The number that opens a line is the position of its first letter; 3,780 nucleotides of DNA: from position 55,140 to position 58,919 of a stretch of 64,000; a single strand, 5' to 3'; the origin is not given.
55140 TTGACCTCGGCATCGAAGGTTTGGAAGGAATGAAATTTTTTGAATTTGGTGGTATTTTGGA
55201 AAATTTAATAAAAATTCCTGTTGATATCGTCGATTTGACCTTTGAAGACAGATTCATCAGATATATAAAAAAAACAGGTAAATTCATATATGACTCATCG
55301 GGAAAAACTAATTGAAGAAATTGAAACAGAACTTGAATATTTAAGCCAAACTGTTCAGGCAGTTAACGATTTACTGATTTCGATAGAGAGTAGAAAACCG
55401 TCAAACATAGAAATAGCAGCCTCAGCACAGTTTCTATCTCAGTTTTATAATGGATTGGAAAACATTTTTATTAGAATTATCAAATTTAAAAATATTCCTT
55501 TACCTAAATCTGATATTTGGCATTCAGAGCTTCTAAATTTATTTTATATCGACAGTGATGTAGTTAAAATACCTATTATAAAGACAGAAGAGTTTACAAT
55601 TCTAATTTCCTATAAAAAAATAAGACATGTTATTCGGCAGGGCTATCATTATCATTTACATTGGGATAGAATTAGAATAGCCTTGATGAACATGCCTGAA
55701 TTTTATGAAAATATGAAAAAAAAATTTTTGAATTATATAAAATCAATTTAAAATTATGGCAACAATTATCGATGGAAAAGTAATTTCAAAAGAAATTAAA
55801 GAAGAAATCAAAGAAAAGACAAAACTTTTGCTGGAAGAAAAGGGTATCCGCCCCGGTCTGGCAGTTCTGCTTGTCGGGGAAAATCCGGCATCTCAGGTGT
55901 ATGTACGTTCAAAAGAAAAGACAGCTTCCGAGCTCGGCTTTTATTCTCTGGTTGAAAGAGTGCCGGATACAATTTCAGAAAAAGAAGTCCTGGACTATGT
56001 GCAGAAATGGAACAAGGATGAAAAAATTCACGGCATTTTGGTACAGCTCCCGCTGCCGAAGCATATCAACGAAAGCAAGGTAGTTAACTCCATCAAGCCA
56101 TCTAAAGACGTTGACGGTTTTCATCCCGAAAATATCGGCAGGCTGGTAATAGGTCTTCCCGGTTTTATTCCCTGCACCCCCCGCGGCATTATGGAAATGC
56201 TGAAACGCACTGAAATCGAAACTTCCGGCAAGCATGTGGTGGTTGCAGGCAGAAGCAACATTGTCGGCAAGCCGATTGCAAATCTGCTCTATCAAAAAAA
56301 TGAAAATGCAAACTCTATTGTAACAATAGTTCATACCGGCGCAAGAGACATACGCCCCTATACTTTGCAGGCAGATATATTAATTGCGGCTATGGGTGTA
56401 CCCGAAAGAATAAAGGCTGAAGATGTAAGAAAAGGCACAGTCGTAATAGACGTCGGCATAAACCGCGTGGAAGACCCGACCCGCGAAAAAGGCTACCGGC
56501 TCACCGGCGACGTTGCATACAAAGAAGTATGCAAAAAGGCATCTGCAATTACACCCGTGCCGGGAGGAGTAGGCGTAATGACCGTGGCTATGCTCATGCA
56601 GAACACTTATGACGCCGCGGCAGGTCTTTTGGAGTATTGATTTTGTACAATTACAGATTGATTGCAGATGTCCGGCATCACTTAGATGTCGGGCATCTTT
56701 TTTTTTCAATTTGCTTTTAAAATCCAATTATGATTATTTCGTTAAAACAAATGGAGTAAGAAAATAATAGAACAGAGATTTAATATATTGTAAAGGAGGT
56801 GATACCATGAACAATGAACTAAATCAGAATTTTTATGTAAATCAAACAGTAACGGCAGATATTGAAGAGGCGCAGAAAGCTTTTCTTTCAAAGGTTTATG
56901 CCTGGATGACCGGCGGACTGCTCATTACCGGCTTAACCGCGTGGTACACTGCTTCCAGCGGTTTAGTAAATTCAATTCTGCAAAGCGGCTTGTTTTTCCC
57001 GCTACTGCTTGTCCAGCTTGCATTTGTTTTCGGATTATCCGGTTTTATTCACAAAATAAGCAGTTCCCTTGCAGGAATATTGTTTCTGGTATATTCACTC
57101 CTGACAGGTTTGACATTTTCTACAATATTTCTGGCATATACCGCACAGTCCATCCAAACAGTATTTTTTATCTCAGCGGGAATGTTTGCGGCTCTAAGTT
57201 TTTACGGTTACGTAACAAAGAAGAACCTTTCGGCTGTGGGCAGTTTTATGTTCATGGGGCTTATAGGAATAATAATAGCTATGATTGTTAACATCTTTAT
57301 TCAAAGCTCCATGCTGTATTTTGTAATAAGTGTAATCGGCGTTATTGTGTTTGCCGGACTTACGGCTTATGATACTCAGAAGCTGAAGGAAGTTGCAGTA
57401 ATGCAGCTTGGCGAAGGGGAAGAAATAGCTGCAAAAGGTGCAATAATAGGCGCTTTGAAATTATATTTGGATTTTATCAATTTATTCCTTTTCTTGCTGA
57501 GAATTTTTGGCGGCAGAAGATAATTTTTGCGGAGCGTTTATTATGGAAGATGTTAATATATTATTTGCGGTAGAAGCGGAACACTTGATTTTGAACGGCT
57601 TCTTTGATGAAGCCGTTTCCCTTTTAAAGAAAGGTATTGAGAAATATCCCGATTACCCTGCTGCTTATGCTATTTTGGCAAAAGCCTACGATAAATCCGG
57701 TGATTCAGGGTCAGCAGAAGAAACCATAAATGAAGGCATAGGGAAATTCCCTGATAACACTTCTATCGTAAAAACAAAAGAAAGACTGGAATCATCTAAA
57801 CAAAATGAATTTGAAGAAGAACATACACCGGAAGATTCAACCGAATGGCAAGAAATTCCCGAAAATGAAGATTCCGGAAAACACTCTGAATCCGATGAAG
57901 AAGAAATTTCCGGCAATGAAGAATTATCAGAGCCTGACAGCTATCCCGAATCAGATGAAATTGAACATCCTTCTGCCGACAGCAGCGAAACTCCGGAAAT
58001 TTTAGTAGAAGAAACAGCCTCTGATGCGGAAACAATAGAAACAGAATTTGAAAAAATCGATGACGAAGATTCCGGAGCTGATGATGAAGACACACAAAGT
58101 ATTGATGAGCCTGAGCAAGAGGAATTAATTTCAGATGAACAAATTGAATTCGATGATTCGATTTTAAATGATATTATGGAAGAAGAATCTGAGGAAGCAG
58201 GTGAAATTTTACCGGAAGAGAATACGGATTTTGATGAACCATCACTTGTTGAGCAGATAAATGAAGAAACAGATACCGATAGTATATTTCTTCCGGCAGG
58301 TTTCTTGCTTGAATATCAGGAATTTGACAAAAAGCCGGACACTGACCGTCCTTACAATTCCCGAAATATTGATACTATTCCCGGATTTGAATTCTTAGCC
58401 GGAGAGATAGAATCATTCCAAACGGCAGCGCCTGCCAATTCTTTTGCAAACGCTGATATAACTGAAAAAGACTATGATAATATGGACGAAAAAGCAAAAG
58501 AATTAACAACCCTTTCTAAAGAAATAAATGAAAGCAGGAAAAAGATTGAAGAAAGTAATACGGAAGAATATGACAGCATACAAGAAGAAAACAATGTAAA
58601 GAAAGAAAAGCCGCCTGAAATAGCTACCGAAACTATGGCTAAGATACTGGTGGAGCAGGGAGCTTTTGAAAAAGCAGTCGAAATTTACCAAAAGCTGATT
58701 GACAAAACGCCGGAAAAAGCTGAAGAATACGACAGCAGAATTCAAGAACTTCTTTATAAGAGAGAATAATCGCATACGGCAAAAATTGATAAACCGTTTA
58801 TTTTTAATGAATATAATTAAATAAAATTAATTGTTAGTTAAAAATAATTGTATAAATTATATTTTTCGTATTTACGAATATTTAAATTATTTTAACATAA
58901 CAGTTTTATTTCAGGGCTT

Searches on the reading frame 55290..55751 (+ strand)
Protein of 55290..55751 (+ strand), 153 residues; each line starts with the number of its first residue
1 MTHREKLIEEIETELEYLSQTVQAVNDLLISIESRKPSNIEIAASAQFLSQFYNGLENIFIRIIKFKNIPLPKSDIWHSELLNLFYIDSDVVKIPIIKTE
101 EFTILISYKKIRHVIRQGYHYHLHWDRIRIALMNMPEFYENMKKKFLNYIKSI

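Call 31: search_protein_families(library=pfam, proteins=[window:55290-55751:+], max_evalue=0.00001)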
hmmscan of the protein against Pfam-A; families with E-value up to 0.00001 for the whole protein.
window:55290-55751:+ (153 aa): 1 family
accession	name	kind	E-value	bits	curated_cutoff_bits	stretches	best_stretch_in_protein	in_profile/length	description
PF20797.2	HepT-like_2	-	1.1e-18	67.8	27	1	45-152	2-109/110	HepT-like protein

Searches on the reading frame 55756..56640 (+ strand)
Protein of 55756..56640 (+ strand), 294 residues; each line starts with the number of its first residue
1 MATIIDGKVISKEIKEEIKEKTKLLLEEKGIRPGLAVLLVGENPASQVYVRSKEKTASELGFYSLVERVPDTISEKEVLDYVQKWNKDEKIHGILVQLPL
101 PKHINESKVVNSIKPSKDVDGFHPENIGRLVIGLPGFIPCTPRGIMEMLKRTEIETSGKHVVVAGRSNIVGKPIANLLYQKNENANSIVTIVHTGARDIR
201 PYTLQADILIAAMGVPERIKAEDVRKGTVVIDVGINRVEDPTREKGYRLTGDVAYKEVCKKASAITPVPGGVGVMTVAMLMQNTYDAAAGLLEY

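Call 31: search_protein_families(library=pfam, proteins=[window:55756-56640:+], max_evalue=0.00001)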
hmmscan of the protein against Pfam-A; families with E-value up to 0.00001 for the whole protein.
window:55756-56640:+ (294 aa): 2 families
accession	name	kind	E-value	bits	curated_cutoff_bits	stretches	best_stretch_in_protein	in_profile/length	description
PF02882.25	THF_DHG_CYH_C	-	8e-63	211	27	1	123-288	1-156/160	Tetrahydrofolate dehydrogenase/cyclohydrolase, NAD(P)-binding domain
PF00763.28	THF_DHG_CYH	-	1.4e-42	145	32.8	1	5-120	1-115/115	Tetrahydrofolate dehydrogenase/cyclohydrolase, catalytic domain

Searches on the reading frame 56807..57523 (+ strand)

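Call 31: search_protein_families(library=pfam, proteins=[window:56807-57523:+], max_evalue=0.00001)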
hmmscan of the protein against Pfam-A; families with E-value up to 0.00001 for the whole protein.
window:56807-57523:+ (238 aa): 1 family
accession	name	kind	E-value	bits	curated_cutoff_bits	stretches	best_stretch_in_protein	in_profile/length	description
PF01027.25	Bax1-I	-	8.4e-59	199.3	34.1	1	25-234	2-207/207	Inhibitor of apoptosis-promoting Bax1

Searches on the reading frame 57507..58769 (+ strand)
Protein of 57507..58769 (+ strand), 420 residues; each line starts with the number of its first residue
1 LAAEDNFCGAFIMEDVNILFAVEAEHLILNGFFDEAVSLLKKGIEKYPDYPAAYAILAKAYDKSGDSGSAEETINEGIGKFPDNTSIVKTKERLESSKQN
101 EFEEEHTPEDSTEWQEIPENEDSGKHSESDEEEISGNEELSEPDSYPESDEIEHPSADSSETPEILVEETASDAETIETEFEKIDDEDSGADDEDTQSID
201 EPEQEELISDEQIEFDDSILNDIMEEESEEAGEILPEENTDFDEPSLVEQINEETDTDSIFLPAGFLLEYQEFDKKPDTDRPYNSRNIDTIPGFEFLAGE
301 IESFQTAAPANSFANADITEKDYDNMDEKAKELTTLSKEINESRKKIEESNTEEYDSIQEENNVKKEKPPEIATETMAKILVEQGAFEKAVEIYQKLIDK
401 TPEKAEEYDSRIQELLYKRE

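Call 31: search_protein_families(library=pfam, proteins=[window:57507-58769:+], max_evalue=0.00001)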
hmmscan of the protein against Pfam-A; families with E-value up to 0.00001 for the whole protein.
window:57507-58769:+ (420 aa): 5 families
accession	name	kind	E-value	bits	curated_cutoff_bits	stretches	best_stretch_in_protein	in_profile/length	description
PF14559.12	TPR_19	-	1.5e-12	48.1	25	1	30-85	4-59/68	Tetratricopeptide repeat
PF13428.12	TPR_14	-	7.2e-10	39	23.5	0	24-59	8-43/44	Tetratricopeptide repeat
PF13414.12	TPR_11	-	6.1e-07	29.5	26.8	0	379-406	2-29/42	TPR repeat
PF13432.12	TPR_16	-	8.7e-07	29.7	32.7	0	30-84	10-64/65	Tetratricopeptide repeat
PF07719.23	TPR_2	-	1.2e-06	28.7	27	0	377-403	7-33/34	Tetratricopeptide repeat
